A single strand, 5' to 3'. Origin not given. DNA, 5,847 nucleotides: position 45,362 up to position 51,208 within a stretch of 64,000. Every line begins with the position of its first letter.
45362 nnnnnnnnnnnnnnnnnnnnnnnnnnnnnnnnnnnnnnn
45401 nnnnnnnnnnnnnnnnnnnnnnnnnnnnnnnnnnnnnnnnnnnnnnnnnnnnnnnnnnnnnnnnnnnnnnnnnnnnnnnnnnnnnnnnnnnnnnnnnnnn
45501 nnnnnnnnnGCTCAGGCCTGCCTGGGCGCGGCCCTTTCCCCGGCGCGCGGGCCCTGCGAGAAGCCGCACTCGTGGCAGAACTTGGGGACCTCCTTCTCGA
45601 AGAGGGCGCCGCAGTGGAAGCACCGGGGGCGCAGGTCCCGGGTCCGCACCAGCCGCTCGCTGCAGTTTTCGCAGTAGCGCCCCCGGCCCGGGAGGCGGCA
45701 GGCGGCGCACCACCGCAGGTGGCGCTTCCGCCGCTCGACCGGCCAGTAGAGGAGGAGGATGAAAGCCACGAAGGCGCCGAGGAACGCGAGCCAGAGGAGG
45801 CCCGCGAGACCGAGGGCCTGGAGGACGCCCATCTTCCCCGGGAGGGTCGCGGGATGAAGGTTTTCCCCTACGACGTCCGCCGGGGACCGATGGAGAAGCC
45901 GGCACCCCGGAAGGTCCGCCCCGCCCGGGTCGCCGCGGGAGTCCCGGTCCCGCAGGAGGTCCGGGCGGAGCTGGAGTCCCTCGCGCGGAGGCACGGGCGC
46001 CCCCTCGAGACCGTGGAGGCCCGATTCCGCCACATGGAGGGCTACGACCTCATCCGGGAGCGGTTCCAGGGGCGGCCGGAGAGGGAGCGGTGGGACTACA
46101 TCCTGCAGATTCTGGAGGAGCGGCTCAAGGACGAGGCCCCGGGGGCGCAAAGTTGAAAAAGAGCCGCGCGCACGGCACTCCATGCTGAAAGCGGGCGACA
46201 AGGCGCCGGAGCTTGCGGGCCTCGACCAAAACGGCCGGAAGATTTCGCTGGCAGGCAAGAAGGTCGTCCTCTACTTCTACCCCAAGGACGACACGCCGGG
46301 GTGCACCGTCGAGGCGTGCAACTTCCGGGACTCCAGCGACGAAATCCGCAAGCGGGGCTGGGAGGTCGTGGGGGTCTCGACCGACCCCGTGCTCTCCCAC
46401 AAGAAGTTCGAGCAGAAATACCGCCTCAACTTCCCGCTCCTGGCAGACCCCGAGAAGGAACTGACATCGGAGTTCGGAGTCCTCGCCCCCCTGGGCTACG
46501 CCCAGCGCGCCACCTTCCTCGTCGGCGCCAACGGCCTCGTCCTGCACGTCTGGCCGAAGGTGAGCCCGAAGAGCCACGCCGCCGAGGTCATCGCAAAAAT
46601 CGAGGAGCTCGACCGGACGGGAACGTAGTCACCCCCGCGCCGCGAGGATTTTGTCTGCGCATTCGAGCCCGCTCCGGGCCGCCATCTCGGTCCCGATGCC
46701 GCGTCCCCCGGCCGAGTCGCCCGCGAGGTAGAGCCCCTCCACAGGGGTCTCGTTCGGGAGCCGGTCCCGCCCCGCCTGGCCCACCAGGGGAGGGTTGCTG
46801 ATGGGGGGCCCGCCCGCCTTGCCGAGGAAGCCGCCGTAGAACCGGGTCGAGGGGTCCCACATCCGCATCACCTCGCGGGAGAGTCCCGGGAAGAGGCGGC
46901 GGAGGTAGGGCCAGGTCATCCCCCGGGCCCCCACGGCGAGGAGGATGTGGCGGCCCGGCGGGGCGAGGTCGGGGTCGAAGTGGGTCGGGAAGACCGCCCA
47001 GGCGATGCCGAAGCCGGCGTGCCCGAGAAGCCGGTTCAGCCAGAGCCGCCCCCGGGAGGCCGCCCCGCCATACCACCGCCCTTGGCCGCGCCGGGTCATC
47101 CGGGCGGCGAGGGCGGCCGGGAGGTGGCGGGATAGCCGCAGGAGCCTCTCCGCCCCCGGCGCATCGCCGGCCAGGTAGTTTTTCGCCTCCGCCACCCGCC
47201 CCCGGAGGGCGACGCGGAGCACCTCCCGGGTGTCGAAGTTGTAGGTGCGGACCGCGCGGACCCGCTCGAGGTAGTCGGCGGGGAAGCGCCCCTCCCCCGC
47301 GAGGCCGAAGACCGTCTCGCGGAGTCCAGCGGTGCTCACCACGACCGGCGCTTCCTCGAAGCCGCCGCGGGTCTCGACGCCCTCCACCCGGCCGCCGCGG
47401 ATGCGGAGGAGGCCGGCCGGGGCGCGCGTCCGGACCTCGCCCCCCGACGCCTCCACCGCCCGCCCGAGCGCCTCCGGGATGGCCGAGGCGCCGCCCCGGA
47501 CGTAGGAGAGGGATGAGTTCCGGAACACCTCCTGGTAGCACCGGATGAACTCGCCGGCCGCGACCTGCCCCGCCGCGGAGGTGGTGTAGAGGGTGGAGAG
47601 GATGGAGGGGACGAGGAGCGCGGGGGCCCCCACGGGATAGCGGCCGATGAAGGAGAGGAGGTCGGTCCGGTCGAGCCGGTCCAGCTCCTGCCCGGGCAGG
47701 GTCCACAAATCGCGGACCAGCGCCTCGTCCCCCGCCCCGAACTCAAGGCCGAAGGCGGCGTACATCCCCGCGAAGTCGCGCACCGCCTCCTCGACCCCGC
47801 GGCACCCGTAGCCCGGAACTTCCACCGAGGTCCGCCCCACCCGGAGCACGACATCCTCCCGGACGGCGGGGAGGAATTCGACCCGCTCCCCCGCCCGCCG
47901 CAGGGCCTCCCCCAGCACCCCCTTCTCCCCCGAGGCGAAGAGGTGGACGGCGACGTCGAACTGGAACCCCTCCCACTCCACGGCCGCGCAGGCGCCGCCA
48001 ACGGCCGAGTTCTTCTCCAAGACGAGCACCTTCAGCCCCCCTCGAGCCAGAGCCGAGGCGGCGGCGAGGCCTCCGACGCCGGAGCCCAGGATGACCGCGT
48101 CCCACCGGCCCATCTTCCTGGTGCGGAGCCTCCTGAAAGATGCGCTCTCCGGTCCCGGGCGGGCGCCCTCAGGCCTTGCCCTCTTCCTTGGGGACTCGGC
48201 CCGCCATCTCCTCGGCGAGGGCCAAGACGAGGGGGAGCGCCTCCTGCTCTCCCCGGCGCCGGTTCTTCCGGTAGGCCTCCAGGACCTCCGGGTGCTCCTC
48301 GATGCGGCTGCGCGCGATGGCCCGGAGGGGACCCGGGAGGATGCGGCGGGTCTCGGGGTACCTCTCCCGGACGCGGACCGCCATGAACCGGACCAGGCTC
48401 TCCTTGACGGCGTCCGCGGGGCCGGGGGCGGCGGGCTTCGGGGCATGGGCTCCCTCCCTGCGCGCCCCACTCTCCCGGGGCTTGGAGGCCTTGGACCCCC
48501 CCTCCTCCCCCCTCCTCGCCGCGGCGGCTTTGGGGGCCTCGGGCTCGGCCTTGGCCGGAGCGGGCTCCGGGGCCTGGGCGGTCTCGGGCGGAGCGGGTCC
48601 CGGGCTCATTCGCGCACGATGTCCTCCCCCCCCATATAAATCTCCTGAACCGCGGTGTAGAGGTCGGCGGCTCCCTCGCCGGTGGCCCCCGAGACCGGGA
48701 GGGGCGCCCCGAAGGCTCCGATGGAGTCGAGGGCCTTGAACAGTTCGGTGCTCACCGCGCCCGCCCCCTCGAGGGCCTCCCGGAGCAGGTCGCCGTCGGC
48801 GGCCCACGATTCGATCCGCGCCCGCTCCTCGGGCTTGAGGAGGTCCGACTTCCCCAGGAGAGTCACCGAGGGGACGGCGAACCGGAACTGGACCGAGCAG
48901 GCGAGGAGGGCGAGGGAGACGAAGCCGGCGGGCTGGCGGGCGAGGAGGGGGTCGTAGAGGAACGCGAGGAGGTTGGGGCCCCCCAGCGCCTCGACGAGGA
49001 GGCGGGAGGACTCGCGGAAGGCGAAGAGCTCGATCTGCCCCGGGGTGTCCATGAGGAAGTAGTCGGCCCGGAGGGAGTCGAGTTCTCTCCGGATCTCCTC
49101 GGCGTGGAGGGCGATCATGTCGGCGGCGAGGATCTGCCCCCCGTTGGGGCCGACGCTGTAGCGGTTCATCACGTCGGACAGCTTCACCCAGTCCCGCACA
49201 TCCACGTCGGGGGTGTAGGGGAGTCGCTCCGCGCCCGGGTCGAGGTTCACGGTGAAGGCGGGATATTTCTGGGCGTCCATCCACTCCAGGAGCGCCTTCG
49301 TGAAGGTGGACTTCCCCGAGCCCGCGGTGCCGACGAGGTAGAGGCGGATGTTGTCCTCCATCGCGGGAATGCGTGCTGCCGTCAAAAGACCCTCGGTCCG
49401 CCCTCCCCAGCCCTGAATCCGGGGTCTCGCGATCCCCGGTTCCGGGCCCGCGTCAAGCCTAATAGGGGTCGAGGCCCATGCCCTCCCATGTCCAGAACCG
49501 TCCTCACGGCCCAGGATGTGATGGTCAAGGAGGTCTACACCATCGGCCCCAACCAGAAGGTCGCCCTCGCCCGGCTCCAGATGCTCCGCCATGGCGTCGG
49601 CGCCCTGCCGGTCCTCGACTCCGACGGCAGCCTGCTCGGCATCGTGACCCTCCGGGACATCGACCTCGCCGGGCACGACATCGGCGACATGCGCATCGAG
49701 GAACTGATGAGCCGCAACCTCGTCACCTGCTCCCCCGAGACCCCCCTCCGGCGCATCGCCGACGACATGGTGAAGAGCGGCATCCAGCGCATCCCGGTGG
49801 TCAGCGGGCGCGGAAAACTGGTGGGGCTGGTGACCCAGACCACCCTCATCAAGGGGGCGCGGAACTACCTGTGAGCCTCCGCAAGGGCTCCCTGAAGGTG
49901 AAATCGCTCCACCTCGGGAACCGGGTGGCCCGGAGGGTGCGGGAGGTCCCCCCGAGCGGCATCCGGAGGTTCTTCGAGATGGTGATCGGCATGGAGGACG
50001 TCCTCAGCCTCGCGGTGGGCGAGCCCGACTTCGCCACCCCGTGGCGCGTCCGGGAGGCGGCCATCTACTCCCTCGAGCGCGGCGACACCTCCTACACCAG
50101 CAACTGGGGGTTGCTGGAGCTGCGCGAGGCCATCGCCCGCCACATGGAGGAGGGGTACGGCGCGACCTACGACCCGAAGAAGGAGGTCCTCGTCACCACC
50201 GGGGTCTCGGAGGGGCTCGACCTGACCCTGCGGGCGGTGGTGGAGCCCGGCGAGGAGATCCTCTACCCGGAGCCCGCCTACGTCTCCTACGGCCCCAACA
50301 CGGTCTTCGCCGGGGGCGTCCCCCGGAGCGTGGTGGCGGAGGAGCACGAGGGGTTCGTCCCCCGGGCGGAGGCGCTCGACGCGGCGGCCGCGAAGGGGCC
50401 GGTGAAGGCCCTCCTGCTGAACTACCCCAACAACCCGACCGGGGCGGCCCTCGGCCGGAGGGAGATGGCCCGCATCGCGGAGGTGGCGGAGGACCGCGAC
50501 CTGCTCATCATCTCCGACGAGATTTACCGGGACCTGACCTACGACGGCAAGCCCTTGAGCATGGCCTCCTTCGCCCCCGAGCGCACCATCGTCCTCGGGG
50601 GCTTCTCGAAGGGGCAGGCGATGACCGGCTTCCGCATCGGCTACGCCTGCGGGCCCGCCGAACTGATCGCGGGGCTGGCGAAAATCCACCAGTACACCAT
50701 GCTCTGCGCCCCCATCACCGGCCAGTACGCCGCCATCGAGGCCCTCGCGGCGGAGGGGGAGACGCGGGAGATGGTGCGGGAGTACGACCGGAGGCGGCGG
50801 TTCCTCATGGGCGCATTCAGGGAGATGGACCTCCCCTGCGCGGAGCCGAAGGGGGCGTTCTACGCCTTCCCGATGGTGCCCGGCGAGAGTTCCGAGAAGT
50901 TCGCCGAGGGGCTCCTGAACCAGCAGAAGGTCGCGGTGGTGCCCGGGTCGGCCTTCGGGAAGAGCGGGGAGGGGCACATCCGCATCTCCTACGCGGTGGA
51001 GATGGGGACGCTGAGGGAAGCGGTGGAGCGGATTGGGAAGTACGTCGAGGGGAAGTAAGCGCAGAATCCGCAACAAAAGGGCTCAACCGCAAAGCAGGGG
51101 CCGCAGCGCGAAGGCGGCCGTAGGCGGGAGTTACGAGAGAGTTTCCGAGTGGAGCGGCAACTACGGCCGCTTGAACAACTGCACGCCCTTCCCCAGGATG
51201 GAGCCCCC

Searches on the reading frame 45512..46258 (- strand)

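Call 19: search_protein_families(library=pfam, max_evalue=0.01, proteins=[window:45512-46258:-])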
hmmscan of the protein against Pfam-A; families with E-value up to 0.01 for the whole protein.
window:45512-46258:- (248 aa): 2 families
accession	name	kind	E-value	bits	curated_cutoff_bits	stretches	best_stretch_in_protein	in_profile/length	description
PF18912.6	DZR_2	-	0.0054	17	27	1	184-231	10-55/56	Double zinc ribbon domain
PF12773.13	DZR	-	0.0079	16.8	27.3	0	185-232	2-45/45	Double zinc ribbon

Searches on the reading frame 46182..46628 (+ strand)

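Call 18: search_protein_families(library=pfam, max_evalue=0.01, proteins=[window:46182-46628:+])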
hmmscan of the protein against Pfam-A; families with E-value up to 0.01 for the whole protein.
window:46182-46628:+ (148 aa): 3 families
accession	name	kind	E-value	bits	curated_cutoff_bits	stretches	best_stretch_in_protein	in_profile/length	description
PF00578.27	AhpC-TSA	-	2.2e-34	118.5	26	1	5-122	2-123/124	AhpC/TSA family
PF08534.16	Redoxin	-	1.5e-19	70.7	26.6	1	3-134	1-145/148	Redoxin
PF13911.12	AhpC-TSA_2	-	0.0041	17.9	27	1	49-100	3-54/114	AhpC/TSA antioxidant enzyme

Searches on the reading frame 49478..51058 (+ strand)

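Call 82: search_protein_families(library=pfam, max_evalue=0.001, proteins=[window:49478-51058:+])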
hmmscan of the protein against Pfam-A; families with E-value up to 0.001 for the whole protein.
window:49478-51058:+ (526 aa): 1 family
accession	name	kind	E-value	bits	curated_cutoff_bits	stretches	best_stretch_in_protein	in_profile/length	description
PF00155.27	Aminotran_1_2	-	5.2e-67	227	19.7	1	174-519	2-361/361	Aminotransferase class I and II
